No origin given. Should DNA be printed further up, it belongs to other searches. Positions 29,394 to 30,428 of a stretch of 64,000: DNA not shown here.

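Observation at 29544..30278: Metallophosphoesterase fused to the 3' end of the his operon: candidate non-orthologous histidinol-phosphate phosphatase (hisC also missing)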

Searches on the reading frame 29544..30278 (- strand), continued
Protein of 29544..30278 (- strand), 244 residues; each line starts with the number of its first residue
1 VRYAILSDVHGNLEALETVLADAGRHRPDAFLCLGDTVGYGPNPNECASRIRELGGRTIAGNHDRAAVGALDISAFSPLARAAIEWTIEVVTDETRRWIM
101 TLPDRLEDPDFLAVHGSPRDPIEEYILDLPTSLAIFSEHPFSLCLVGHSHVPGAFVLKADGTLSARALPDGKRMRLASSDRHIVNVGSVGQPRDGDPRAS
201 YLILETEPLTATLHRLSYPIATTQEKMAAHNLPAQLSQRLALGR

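Call 36: find_related_loci(query=A1, collection=metagenome_contigs, flank=10000)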
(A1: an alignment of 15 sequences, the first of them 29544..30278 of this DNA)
Query A1 (244 aa) in metagenome_contigs; peptide patterns used: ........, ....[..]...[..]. (x = any residue, [..] = any of these).
600 stretches matched a pattern (row limit reached: there are more); 581 encode a relative of the query (tblastn E <= 1e-3); the best 80 are kept; 80 distinct loci.
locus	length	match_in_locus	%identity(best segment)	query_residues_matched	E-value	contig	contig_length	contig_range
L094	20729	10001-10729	52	1-244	1e-73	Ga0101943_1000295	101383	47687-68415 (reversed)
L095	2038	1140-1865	48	1-243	9e-70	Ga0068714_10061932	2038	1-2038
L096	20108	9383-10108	48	1-243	2e-66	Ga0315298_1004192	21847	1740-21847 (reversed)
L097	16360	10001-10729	45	1-243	2e-63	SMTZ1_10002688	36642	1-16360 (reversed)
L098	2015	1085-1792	49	7-243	3e-65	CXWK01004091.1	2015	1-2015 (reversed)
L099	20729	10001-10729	45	1-243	4e-63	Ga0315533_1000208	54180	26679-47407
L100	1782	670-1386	47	1-243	7e-65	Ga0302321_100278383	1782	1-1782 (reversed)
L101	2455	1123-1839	47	1-243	4e-63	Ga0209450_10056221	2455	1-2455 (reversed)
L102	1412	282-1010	46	1-243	6e-65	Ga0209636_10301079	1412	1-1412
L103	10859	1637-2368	44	1-244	1e-61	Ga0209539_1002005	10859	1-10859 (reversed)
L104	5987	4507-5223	48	1-243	8e-62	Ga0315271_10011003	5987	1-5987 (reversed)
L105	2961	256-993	46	1-244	1e-61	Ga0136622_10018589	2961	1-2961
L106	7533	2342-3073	46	1-244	2e-61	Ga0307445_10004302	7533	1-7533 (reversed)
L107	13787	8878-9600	47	1-243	1e-61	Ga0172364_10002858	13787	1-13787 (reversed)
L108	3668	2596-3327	43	1-243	4e-61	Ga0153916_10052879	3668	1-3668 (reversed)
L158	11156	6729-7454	43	1-244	3e-56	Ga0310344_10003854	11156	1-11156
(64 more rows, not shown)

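Call 41: search_protein_families(library=ncbifam, proteins=[L094:5625-6680:+, L074:6512-7852:+, L074:7849-8919:+, L074:8916-9695:-, L074:9456-9716:+, L074:10741-11742:+, L158:2932-4053:+, L158:4127-5422:+, L158:5618-6265:-, L158:7481-8485:+], max_evalue=0.00001)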
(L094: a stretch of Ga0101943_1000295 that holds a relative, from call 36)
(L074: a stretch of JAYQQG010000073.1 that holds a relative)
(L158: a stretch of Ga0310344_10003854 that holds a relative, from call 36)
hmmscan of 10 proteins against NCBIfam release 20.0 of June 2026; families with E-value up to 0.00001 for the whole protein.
L094:5625-6680:+ (351 aa): 57 families (the best 25 are shown)
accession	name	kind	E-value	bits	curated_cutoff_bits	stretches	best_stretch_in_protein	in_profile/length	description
TIGR01141.1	hisC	equivalog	5.5e-95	318.2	276.55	1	6-344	1-347/349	histidinol-phosphate transaminase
NF002877.0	PRK03317.1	equivalog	3.6e-80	269.5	409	1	12-347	22-367/374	histidinol-phosphate transaminase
NF002878.0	PRK03321.1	subfamily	8e-69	232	374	1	2-347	2-349/352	histidinol-phosphate transaminase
TIGR01140.1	L_thr_O3P_dcar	equivalog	3.2e-65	220.4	290.55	1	44-344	34-331/331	threonine-phosphate decarboxylase CobD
NF002726.0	PRK02610.1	equivalog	3e-59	200.8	391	1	25-346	32-368/374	histidinol-phosphate transaminase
NF003496.0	PRK05166.1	equivalog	8.6e-58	195.9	540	1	21-349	36-372/373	histidinol-phosphate transaminase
NF006580.0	PRK09105.1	subfamily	3.3e-52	177.6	444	1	21-347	46-371/375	pyridoxal phosphate-dependent aminotransferase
NF051461.1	pyoverd_PtaA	equivalog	4.2e-42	144.1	500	1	21-344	34-357/359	pyoverdine biosynthesis transaminase PtaA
NF005915.1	PRK07908.1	equivalog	2.9e-40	138.6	360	1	36-344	26-332/332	Rv2231c family histidinol phosphate aminotransferase CobC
NF006014.0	PRK08153.1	equivalog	4.3e-39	134.4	510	1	43-347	51-364/370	pyridoxal phosphate-dependent aminotransferase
NF053748.1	bifunc_CobBC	exception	5.1e-38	131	950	1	36-344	495-797/797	bifunctional hydrogenobyrinic acid a,c-diamide synthase/histidinol phosphate aminotransferase CobBC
NF041364.1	GntC_guanitoxin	equivalog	6.2e-36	124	415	1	61-344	40-351/356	guanitoxin biosynthesis PLP-dependent (S)-gamma-hydroxy-L-arginine cyclodehydratase GntC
NF004870.0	PRK06225.1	equivalog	1.2e-27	96.6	351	1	26-316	33-340/380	pyridoxal phosphate-dependent aminotransferase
NF006225.0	PRK08354.1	equivalog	2.5e-24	86.3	288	1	77-346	62-315/318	putative aminotransferase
NF005855.0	PRK07777.1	equivalog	2.5e-23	83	553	1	23-294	30-323/391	pyridoxal phosphate-dependent aminotransferase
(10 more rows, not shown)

L074:6512-7852:+ (446 aa): 2 families
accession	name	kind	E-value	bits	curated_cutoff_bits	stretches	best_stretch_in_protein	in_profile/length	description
TIGR00069.1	hisD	equivalog_domain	1.1e-138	462.8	243.8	1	49-443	2-393/393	histidinol dehydrogenase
NF010343.0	PRK13770.1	equivalog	3.7e-94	315.8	647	1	42-443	19-414/416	histidinol dehydrogenase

L074:7849-8919:+ (356 aa): 50 families (the best 25 are shown)
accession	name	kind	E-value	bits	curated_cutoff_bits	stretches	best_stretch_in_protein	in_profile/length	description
TIGR01141.1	hisC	equivalog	6.3e-91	304.8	276.55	1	5-353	1-349/349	histidinol-phosphate transaminase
NF002877.0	PRK03317.1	equivalog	3.1e-64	217.1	409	1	5-355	16-368/374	histidinol-phosphate transaminase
NF002878.0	PRK03321.1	subfamily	6.6e-58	196.1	374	1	2-354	3-349/352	histidinol-phosphate transaminase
NF006014.0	PRK08153.1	equivalog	3.3e-55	187.4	510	1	27-355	37-365/370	pyridoxal phosphate-dependent aminotransferase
NF003496.0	PRK05166.1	equivalog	1.3e-51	175.5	540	1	21-354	34-370/373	histidinol-phosphate transaminase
TIGR01140.1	L_thr_O3P_dcar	equivalog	6e-46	157.1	290.55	1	25-350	19-330/331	threonine-phosphate decarboxylase CobD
NF002726.0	PRK02610.1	equivalog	3.3e-43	148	391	1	4-355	5-370/374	histidinol-phosphate transaminase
NF006580.0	PRK09105.1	subfamily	3.2e-39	134.8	444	1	23-355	46-372/375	pyridoxal phosphate-dependent aminotransferase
NF051461.1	pyoverd_PtaA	equivalog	6.7e-39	133.6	500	1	19-350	30-356/359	pyoverdine biosynthesis transaminase PtaA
NF041364.1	GntC_guanitoxin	equivalog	1.3e-26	93.4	415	1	59-353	37-353/356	guanitoxin biosynthesis PLP-dependent (S)-gamma-hydroxy-L-arginine cyclodehydratase GntC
NF005915.1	PRK07908.1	equivalog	2.8e-26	92.7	360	1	24-350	13-331/332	Rv2231c family histidinol phosphate aminotransferase CobC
NF053748.1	bifunc_CobBC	exception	1.8e-25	89.5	950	1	21-323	478-767/797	bifunctional hydrogenobyrinic acid a,c-diamide synthase/histidinol phosphate aminotransferase CobBC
NF006225.0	PRK08354.1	equivalog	1.2e-21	77.5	288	1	25-353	16-315/318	putative aminotransferase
NF004870.0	PRK06225.1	equivalog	1.5e-21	76.6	351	1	23-342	28-361/380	pyridoxal phosphate-dependent aminotransferase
NF005305.0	PRK06836.1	equivalog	1.5e-18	67.3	376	1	74-342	96-378/396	pyridoxal phosphate-dependent aminotransferase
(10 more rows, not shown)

L074:8916-9695:- (259 aa): 0 families

L074:9456-9716:+ (86 aa): 1 family
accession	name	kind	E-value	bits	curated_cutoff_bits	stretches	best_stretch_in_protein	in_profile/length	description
TIGR02605.1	CxxC_CxxC_SSSS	subfamily_domain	9.7e-09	35.2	31.3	1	1-45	1-42/52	FmdB family zinc ribbon protein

L074:10741-11742:+ (333 aa): 6 families
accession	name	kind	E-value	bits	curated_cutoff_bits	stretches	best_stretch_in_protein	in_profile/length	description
TIGR02193.1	heptsyl_trn_I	equivalog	1.8e-45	155.5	185.3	1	2-329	1-316/320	lipopolysaccharide heptosyltransferase I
TIGR02195.1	heptsyl_trn_II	equivalog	8.3e-34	117.2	134.6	1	2-329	1-334/339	lipopolysaccharide heptosyltransferase II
NF008204.0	PRK10964.1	equivalog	4e-27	95.2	437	1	1-296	1-300/322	lipopolysaccharide heptosyltransferase RfaC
TIGR02201.1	heptsyl_trn_III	equivalog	1.4e-26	93.4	170.2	1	3-296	2-307/344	putative lipopolysaccharide heptosyltransferase III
NF007742.0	PRK10422.1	equivalog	2e-23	82.8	467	1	2-286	7-299/352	lipopolysaccharide core heptosyltransferase RfaQ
NF008162.0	PRK10916.1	equivalog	2.9e-22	79.3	569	1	179-328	184-338/348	ADP-heptose--LPS heptosyltransferase RfaF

L158:2932-4053:+ (373 aa): 2 families
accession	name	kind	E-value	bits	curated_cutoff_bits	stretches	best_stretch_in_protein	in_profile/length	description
TIGR00221.1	nagA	equivalog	5.4e-47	160.5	225.65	1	40-345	53-350/380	N-acetylglucosamine-6-phosphate deacetylase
NF008371.0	PRK11170.1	equivalog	4.8e-29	101.4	483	1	40-342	50-344/382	N-acetylglucosamine-6-phosphate deacetylase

L158:4127-5422:+ (431 aa): 2 families
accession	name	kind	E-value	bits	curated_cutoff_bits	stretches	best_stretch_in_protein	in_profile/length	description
TIGR00069.1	hisD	equivalog_domain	1.5e-141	472.2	243.8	1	33-428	1-393/393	histidinol dehydrogenase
NF010343.0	PRK13770.1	equivalog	3.9e-103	345.4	647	1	18-428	11-414/416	histidinol dehydrogenase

L158:5618-6265:- (215 aa): 0 families

L158:7481-8485:+ (334 aa): 6 families
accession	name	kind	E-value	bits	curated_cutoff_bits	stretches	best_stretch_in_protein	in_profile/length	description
TIGR02193.1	heptsyl_trn_I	equivalog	7.5e-46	156.8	185.3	1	4-328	1-314/320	lipopolysaccharide heptosyltransferase I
TIGR02195.1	heptsyl_trn_II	equivalog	9.7e-42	143.3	134.6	1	169-330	170-334/339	lipopolysaccharide heptosyltransferase II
TIGR02201.1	heptsyl_trn_III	equivalog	7.9e-28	97.5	170.2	1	5-297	2-306/344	putative lipopolysaccharide heptosyltransferase III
NF008204.0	PRK10964.1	equivalog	9.7e-26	90.6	437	1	4-296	2-298/322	lipopolysaccharide heptosyltransferase RfaC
NF008162.0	PRK10916.1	equivalog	2.6e-25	89.3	569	1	169-296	176-306/348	ADP-heptose--LPS heptosyltransferase RfaF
NF007742.0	PRK10422.1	equivalog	8.8e-21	74.1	467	1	4-290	7-301/352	lipopolysaccharide core heptosyltransferase RfaQ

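Call 44: find_homologous_proteins(query=L094:5625-6680:+, max_evalue=1e-20)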
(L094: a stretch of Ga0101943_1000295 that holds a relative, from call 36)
Query L094:5625-6680:+ (351 aa): 3541 proteins with E <= 1e-20 among 8000 candidates; the best 120 are listed.
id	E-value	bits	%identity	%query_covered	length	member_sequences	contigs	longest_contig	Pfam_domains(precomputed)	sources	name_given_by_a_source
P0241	2.5e-223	758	100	100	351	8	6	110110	PF04864.20,PF00155.28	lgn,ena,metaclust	metaclust:\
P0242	4.1e-198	676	89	100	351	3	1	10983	PF00155.28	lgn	-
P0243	7.6e-189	645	83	100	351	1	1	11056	PF00155.28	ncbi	-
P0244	2.1e-151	522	72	100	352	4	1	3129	PF00155.28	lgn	-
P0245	2.2e-148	512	70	100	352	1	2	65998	PF00155.28,PF00266.26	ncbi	-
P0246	3.5e-148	511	70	100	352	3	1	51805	PF04864.20,PF00155.28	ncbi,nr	ncbi:MAG: histidinol-phosphate transaminase [Armatimonadota bacterium]|nr:histidinol-phosphate trans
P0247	7.3e-148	510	70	100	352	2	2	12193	PF00155.28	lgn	-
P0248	2.0e-147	509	70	99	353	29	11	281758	PF00155.28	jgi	jgi:histidinol-phosphate aminotransferase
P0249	6.1e-147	507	71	98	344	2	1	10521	PF00155.28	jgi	jgi:histidinol-phosphate aminotransferase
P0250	1.9e-146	506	70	100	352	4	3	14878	PF00155.28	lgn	-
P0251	1.6e-145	503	69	100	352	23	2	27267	PF00155.28,PF00266.26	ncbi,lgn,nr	ncbi:MAG: histidinol-phosphate transaminase [Armatimonadota bacterium]|nr:histidinol-phosphate trans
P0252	7.0e-145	501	69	100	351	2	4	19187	PF04864.20,PF00155.28,PF00266.26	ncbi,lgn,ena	ncbi:MAG: histidinol-phosphate transaminase [candidate division GAL15 bacterium]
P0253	2.8e-144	499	68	100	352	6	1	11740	PF00155.28,PF00266.26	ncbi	-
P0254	7.6e-144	497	69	99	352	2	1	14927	PF00155.28,PF00266.26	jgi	jgi:histidinol-phosphate aminotransferase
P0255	7.9e-144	497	68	100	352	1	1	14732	PF00155.28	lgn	-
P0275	8.9e-105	369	55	99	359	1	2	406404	PF00155.28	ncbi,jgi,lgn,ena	-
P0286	2.5e-102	361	55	99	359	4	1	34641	PF00155.28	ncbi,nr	ncbi:MAG TPA: histidinol-phosphate transaminase [bacterium]|nr:histidinol-phosphate transaminase [ba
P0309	7.9e-98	346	54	99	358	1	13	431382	PF00155.28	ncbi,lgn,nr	ncbi:MAG: histidinol-phosphate transaminase [Armatimonadota bacterium]|nr:histidinol-phosphate trans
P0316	5.0e-97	343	55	99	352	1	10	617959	PF00155.28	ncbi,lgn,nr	ncbi:MAG: histidinol-phosphate transaminase [Armatimonadota bacterium]|nr:histidinol-phosphate trans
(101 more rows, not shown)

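Call 46: find_encoding_contigs(protein=P0286, flank=10000, max_places=2)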
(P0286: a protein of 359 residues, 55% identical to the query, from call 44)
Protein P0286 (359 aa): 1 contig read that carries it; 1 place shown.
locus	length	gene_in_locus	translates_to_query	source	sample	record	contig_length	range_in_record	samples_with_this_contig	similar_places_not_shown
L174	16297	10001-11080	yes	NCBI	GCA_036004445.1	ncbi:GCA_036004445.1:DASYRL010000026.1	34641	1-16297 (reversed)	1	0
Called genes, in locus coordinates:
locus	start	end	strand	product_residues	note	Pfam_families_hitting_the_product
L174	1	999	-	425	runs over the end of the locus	PF00211:Guanylate_cyc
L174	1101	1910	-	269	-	PF00376:MerR (weak), PF13411:MerR_1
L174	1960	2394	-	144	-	PF13473:Cupredoxin_1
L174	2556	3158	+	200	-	PF04187:Cofac_haem_bdg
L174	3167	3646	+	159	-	-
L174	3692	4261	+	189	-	PF01551:Peptidase_M23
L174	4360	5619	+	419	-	PF16483:Glyco_hydro_64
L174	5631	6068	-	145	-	PF10604:Polyketide_cyc2 (weak), PF08327:AHSA1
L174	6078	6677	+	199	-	PF01371:Trp_repressor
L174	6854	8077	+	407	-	PF13393:tRNA-synt_His, PF00587:tRNA-synt_2b (weak)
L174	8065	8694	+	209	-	PF01634:HisG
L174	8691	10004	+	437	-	PF00815:Histidinol_dh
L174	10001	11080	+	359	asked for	PF00155:Aminotran_1_2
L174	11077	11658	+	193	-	PF00475:IGPD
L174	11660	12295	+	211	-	PF00117:GATase, PF07685:GATase_3, PF01174:SNO (weak)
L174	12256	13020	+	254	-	PF00977:His_biosynth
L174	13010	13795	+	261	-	PF00977:His_biosynth, PF03060:NMO (faint)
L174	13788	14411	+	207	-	PF01502:PRA-CH, PF01503:PRA-PH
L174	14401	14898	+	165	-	PF12689:Acid_PPase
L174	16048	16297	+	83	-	?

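Call 47: find_encoding_contigs(protein=P0275, flank=10000, max_places=2)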
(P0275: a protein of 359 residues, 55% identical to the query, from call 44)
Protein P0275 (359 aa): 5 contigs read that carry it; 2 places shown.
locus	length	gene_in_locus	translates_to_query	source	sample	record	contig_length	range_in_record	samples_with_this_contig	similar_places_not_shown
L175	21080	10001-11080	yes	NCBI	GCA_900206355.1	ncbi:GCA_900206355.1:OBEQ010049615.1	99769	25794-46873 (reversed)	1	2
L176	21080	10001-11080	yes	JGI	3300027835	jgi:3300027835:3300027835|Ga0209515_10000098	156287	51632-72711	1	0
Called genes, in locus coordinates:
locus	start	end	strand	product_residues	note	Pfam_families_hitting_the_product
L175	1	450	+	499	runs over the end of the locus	PF01546:Peptidase_M20 (weak), PF07687:M20_dimer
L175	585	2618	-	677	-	PF26550:Tricorn_2nd (faint), PF26549:Tricorn_N, PF07676:PD40 (weak), PF00930:DPPIV_N (weak), PF26549:Tricorn_N, PF01738:DLH (faint), PF20434:BD-FAE, PF00326:Peptidase_S9, +1 more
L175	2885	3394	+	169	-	-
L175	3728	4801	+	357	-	PF00180:Iso_dh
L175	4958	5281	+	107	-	PF01371:Trp_repressor, PF13384:HTH_23 (weak)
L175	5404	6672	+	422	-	PF06782:UPF0236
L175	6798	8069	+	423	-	PF13393:tRNA-synt_His, PF00587:tRNA-synt_2b (weak)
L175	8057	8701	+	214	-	PF01634:HisG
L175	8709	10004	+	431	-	PF00815:Histidinol_dh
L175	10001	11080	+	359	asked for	PF00155:Aminotran_1_2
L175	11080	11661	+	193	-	PF00475:IGPD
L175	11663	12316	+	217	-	PF00117:GATase, PF01174:SNO (weak)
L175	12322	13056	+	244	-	PF00977:His_biosynth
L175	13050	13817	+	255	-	PF00977:His_biosynth, PF01207:Dus (faint), PF03060:NMO (faint)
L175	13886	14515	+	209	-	PF01502:PRA-CH, PF01503:PRA-PH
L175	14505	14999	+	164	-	PF03031:NIF (weak), PF12689:Acid_PPase, PF00702:Hydrolase (weak)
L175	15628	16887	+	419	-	PF05697:Trigger_N, PF05698:Trigger_C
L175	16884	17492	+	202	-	PF00574:CLP_protease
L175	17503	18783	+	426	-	PF06689:zf-C4_ClpX, PF00493:MCM (weak), PF13401:AAA_22 (faint), PF01078:Mg_chelatase (faint), PF00004:AAA, PF07724:AAA_2, PF07728:AAA_5 (faint), PF10431:ClpB_D2-small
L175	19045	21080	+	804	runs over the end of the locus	PF02190:LON_substr_bdg, PF07728:AAA_5, PF00004:AAA, PF22667:Lon_lid, PF05362:Lon_C, PF13541:ChlI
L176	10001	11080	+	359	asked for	PF00155:Aminotran_1_2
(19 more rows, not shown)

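Call 49: search_protein_families(library=ncbifam, proteins=[L175:14505-14999:+, L174:14401-14898:+], max_evalue=0.1)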
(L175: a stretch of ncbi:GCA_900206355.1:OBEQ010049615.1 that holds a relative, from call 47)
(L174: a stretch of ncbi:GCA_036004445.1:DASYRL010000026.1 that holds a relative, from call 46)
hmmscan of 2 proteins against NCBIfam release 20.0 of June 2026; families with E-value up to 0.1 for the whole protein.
L175:14505-14999:+ (164 aa): 6 families
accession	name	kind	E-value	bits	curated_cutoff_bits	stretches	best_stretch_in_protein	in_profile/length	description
TIGR01685.1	MDP-1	equivalog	1.2e-25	90.7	53.75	1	4-154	3-166/174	magnesium-dependent phosphatase-1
TIGR01681.1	HAD-SF-IIIC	subfamily_domain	9.8e-13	49.1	35.75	1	5-135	2-129/132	HAD-IIIC family phosphatase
NF009699.0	PRK13225.1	equivalog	0.00011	21.8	368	1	43-136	141-230/273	phosphoglycolate phosphatase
TIGR01686.1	FkbH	subfamily_domain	0.00014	21.2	146.65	1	2-145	2-130/323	FkbH domain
TIGR01990.1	bPGM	equivalog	0.06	13.3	189.4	1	45-128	90-170/187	beta-phosphoglucomutase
NF010253.0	PRK13699.1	subfamily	0.077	12.7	244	0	45-85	51-91/226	DNA methyltransferase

L174:14401-14898:+ (165 aa): 4 families
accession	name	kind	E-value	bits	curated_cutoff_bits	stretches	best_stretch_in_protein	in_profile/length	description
TIGR01685.1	MDP-1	equivalog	3.8e-28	98.8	53.75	1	3-159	2-171/174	magnesium-dependent phosphatase-1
TIGR01681.1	HAD-SF-IIIC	subfamily_domain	2.2e-12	47.9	35.75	1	5-136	2-130/132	HAD-IIIC family phosphatase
TIGR01686.1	FkbH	subfamily_domain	0.0014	17.8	146.65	1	37-151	28-135/323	FkbH domain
TIGR01449.2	PGP_bact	equivalog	0.015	14.8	180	1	20-87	65-128/213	phosphoglycolate phosphatase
